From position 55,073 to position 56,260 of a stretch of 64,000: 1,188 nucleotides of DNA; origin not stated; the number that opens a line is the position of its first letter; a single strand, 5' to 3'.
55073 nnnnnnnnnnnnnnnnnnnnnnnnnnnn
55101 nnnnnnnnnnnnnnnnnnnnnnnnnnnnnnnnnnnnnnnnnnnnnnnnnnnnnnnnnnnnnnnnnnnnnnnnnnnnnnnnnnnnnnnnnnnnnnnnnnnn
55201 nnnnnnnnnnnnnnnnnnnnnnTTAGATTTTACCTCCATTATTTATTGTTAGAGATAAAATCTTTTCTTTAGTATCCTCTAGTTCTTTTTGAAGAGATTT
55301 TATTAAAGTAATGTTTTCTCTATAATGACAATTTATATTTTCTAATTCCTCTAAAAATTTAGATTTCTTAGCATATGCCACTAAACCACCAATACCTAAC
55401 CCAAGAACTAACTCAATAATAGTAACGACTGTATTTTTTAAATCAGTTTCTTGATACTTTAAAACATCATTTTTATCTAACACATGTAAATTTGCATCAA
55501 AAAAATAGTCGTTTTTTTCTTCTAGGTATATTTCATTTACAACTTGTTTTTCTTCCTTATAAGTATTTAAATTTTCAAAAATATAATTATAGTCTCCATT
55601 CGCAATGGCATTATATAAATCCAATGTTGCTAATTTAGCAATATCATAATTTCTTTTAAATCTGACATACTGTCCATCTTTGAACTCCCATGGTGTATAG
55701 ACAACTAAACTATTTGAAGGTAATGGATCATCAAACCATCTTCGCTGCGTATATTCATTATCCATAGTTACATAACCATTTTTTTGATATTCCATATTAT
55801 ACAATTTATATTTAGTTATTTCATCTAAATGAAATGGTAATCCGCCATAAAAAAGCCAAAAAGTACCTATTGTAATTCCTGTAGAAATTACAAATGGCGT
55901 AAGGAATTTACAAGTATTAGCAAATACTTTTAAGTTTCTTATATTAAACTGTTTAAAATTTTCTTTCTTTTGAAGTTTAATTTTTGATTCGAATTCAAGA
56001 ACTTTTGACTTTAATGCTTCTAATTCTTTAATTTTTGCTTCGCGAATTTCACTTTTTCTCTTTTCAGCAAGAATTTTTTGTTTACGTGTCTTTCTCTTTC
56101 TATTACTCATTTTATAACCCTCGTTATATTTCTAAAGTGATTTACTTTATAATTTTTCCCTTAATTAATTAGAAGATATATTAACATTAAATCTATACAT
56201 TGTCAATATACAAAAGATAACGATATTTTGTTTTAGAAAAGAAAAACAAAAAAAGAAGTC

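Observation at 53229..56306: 3-kb integrase-less insertion bounded by 59-bp direct repeats of the zupT 3' end, carrying an amidoligase and two paralogous membrane/coiled-coil proteins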

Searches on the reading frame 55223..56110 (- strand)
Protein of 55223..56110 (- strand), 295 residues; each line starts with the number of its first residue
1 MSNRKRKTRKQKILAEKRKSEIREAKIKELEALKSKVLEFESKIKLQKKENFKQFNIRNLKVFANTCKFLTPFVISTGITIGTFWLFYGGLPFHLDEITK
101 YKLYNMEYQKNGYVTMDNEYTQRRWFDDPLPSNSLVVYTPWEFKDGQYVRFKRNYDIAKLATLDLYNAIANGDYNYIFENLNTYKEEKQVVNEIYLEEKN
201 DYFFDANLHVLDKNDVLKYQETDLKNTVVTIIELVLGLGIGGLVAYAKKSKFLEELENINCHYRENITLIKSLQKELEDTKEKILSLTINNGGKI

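Call 4: search_protein_families(library=pfam, proteins=[window:55223-56110:-], max_evalue=1)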
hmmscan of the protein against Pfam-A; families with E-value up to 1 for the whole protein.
window:55223-56110:- (295 aa): 1 family
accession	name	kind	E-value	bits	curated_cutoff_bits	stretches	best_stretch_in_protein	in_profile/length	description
PF02465.23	FliD_N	-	0.44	11.6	24.8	1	10-56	17-64/97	Flagellar hook-associated protein 2 N-terminus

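Call 8: search_protein_families(library=phrogs, proteins=[window:55223-56110:-], max_evalue=0.1)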
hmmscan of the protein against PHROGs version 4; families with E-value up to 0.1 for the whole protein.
window:55223-56110:- (295 aa): 0 families

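Call 9: search_protein_families(library=padloc, proteins=[window:55223-56110:-], max_evalue=0.1)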
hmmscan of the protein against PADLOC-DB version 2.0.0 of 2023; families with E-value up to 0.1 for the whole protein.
window:55223-56110:- (295 aa): 0 families

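Call 10: search_protein_families(library=ncbifam, proteins=[window:55223-56110:-], max_evalue=0.1)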
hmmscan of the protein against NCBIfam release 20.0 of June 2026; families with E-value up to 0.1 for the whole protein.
window:55223-56110:- (295 aa): 0 families

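Call 37: find_homologous_proteins(query=window:55223-56110:-, max_evalue=0.001)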
Query window:55223-56110:- (295 aa): 146 proteins with E <= 0.001 among 3042 candidates; the best 120 are listed.
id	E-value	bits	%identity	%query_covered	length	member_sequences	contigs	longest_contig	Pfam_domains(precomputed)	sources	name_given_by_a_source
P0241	2.9e-190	649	100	100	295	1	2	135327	-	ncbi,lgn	-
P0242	1.3e-140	486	74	100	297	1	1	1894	-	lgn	-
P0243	6.7e-132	457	72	100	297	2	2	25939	-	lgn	-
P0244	9.6e-130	450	71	99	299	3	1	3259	-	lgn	-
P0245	1.2e-128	446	71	100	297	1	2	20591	-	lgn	-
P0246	1.4e-125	436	68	100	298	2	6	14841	-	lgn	-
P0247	6.7e-124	431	69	100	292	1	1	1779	-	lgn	-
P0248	3.8e-123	428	69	100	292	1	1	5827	-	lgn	-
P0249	6.9e-122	424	69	100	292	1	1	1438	-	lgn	-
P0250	4.0e-121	422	68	100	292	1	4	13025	-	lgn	-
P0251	4.2e-121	422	68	100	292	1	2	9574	-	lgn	-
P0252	1.7e-120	420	67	100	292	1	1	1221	-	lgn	-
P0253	6.0e-118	411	67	100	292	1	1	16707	-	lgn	-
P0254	1.6e-116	407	67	100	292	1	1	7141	-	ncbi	-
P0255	2.3e-116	406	65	98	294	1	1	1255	-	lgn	-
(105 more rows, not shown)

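Call 52: predict_structure(alignment_id=A3)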
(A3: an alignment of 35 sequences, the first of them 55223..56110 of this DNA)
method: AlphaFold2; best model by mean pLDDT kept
length: 295 residues; sequences in the alignment: 35
mean_pLDDT: 79.6   pTM: 0.43
mean pLDDT of the five models: 79.6, 73.6, 64.5, 63.3, 53.9
residues with pLDDT >= 90: 35; 70-90: 204; 50-70: 50; < 50: 6
segments of 3 or more residues with pLDDT < 50: 292-295
pLDDT, mean of each block of 10 residues (from residue 1): 66 81 86 90 88 85 83 74 61 61 86 83 68 89 90 83 86 88 90 82 88 80 60 71 77 85 79 88 80 41
secondary structure, 60 per line:
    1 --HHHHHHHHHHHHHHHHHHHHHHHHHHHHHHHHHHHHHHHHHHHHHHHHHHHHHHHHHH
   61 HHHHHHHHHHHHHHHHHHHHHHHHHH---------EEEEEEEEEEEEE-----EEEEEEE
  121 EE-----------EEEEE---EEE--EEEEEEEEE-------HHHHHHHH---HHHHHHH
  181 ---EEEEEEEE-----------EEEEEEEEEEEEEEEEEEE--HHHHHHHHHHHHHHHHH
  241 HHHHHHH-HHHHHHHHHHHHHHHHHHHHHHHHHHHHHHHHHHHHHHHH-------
elements in order: H3-86 E96-108 E114-122 E134-138 E142-144 E147-155 H163-170 H174-180 E184-191 E203-221 H224-247 H249-288

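Call 54: fold_search(model_id=the predicted structure, library=pdb)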
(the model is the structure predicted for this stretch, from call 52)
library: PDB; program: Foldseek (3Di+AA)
matches with E <= 10: 183; with E <= 0.001: 0
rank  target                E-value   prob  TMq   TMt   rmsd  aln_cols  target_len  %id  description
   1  7c4j_A                9.0e-03  0.44  0.20  0.17  22.0       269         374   10  Cryo-EM structure of the yeast Swi/Snf complex in a nucleosome free state (released 2020-07-15)
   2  8jaj_a                4.5e-02  0.21  0.13  0.08  15.9       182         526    9  In situ structures of the ultra-long contracted tail of Myoviridae phage P1 (released 2023-06-21)
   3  6sga_FT               4.8e-02  0.12  0.10  0.12  26.9       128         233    9  Body domain of the mt-SSU assemblosome from Trypanosoma brucei (released 2019-09-18)
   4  8s0g_I                5.5e-02  0.12  0.12  0.14  18.2       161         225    9  Crystal structure of Renilla reniformis luciferase-GFP BRET complex (released 2025-09-03)
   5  8jan_m                6.6e-02  0.23  0.14  0.09  15.4       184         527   10  In situ structures of the ultra-long extended tail of Myoviridae phage P1 (released 2023-06-21)
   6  6sga_FU               7.0e-02  0.12  0.10  0.11  29.9       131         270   10  Body domain of the mt-SSU assemblosome from Trypanosoma brucei (released 2019-09-18)
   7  6sga_FS               1.2e-01  0.11  0.10  0.11  26.8       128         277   10  Body domain of the mt-SSU assemblosome from Trypanosoma brucei (released 2019-09-18)
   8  8eey_A                1.3e-01  0.28  0.13  0.03  17.8       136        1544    7  Cas7-11 in complex with DR-mismatched target RNA, Csx29 and Csx30 (released 2022-11-16)
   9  2g6x_C                1.5e-01  0.10  0.12  0.15  16.1       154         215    8  Crystal structure of a novel green fluorescent protein from marine copepod Pontellina plumata (released 2006-03-28)
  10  4kf5_C                1.5e-01  0.08  0.11  0.12  25.4       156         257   10  Crystal Structure of Split GFP complexed with engineered sfCherry with an insertion of GFP fragment (released 2013-12-18)
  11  2g3o_C                1.7e-01  0.07  0.11  0.13  16.6       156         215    9  The 2.1A crystal structure of copGFP (released 2006-08-15)
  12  2hfq_MODEL_1_A        1.8e-01  0.18  0.10  0.30  16.4        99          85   16  NMR structure of protein NE1680 from Nitrosomonas europaea: Northeast Structural Genomics Consortium target Ne (released 2006-09-19)
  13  8rzz_B                2.0e-01  0.08  0.11  0.13  17.8       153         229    8  Crystal structure of Renilla luciferase RLuc8-GFP BRET complex at pH 9.0 (space group P32) (released 2025-09-03)
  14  5jv4_C                2.1e-01  0.08  0.10  0.18  18.2       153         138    6  Structure of F420 binding protein, MSMEG_6526, from Mycobacterium smegmatis with F420 bound (released 2017-08-09)
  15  9hny_FT               2.3e-01  0.08  0.09  0.11  25.8       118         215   11  Mitoribosomal small subunit in complex with Mettl15 and Mettl17 (released 2025-03-26)
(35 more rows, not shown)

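Call 67: find_encoding_contigs(protein=P0243, flank=10000, max_places=4)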
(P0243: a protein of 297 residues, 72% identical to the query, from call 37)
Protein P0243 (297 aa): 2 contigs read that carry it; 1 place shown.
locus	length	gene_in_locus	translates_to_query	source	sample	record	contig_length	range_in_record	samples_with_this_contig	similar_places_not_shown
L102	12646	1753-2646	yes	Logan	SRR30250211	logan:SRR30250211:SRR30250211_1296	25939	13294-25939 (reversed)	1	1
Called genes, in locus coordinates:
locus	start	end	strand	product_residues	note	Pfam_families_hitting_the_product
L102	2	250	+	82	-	?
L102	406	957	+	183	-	PF14659:Phage_int_SAM_3 (weak)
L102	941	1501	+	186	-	PF00589:Phage_integrase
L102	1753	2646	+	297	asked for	-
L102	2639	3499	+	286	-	-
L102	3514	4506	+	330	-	PF12224:Amidoligase_2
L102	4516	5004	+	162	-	PF06094:GGACT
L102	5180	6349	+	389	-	PF25186:Tad4 (weak)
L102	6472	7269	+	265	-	PF02535:Zip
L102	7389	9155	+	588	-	PF03816:LytR_cpsA_psr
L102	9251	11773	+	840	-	PF00521:DNA_topoisoIV, PF03989:DNA_gyraseA_C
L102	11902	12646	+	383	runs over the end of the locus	-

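Call 68: find_encoding_contigs(protein=P0246, flank=10000, max_places=6)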
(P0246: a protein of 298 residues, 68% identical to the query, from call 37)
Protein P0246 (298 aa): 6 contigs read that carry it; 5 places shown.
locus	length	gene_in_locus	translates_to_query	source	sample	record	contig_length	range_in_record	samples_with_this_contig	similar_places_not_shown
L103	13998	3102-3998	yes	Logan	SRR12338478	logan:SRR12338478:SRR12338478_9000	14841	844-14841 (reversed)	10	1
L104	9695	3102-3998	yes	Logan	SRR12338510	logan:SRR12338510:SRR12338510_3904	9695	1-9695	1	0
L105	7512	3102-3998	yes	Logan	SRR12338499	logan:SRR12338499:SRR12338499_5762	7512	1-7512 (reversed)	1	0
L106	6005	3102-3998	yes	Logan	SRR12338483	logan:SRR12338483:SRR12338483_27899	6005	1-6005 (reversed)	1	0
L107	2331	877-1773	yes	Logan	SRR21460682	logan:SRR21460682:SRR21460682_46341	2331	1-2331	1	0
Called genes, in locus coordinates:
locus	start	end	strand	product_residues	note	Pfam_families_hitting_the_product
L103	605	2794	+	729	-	PF13671:AAA_33, PF00149:Metallophos, PF09511:RNA_lig_T4_1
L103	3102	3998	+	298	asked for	-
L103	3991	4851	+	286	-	-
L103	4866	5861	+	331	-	PF12224:Amidoligase_2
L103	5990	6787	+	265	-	PF02535:Zip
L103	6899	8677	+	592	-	PF03816:LytR_cpsA_psr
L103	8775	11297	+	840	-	PF00521:DNA_topoisoIV, PF03989:DNA_gyraseA_C (weak)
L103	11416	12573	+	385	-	-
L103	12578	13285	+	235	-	-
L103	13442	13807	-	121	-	PF11969:DcpS_C, PF01230:HIT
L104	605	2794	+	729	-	PF13671:AAA_33, PF00149:Metallophos, PF09511:RNA_lig_T4_1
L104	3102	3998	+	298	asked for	-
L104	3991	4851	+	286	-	-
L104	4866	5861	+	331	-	PF12224:Amidoligase_2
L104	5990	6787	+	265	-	PF02535:Zip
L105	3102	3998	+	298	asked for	-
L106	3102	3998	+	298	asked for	-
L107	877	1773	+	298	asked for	-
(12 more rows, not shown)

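Call 106: fold_search(model_id=the predicted structure, library=viral)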
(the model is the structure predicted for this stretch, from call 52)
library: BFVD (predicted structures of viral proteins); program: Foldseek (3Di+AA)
matches with E <= 10: 476; with E <= 0.001: 0
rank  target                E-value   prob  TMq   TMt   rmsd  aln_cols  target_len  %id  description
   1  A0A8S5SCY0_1          5.8e-03  0.51  0.20  0.11  19.6       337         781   11  Minor structural protein 4 [Myoviridae sp. ctfWc3]
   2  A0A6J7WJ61            6.5e-03  0.30  0.16  0.07  22.0       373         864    8  PA14 domain containing protein [uncultured Caudovirales phage]
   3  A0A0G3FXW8            7.9e-03  0.51  0.16  0.22  19.6       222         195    7  Putative type-I membrane glycoprotein [Raccoon poxvirus]
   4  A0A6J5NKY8            1.7e-02  0.44  0.21  0.12  16.2       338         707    9  PA14 domain containing protein [uncultured Caudovirales phage]
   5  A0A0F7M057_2          1.8e-02  0.15  0.11  0.04  24.7       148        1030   10  Replication polyprotein [Nora virus]
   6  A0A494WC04            2.6e-02  0.09  0.10  0.11  25.2       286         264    8  (no name in the UniProt tables at hand)
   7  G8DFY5                2.9e-02  0.35  0.15  0.22  22.5       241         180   10  (no name in the UniProt tables at hand)
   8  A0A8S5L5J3            2.9e-02  0.11  0.12  0.10  44.5       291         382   12  Maturation protein [ssRNA phage SRR7976325_21]
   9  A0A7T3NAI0            3.3e-02  0.14  0.09  0.14  20.7       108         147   15  (no name in the UniProt tables at hand)
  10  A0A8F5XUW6            4.0e-02  0.12  0.10  0.04  24.9       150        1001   12  RNA-dependent RNA polymerase (Fragment) [Nora virus]
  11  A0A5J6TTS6            4.2e-02  0.14  0.08  0.10  21.4       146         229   10  (no name in the UniProt tables at hand)
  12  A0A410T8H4            5.1e-02  0.11  0.09  0.12  23.4       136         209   13  Uncharacterized protein [Pseudomonas phage vB_PaeM_SCUT-S1]
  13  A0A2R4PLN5            6.1e-02  0.66  0.14  0.33  13.2       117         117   10  (no name in the UniProt tables at hand)
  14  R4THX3                7.4e-02  0.35  0.25  0.11  21.5       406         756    9  (no name in the UniProt tables at hand)
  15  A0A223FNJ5            7.9e-02  0.09  0.11  0.15  21.1       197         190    6  (no name in the UniProt tables at hand)
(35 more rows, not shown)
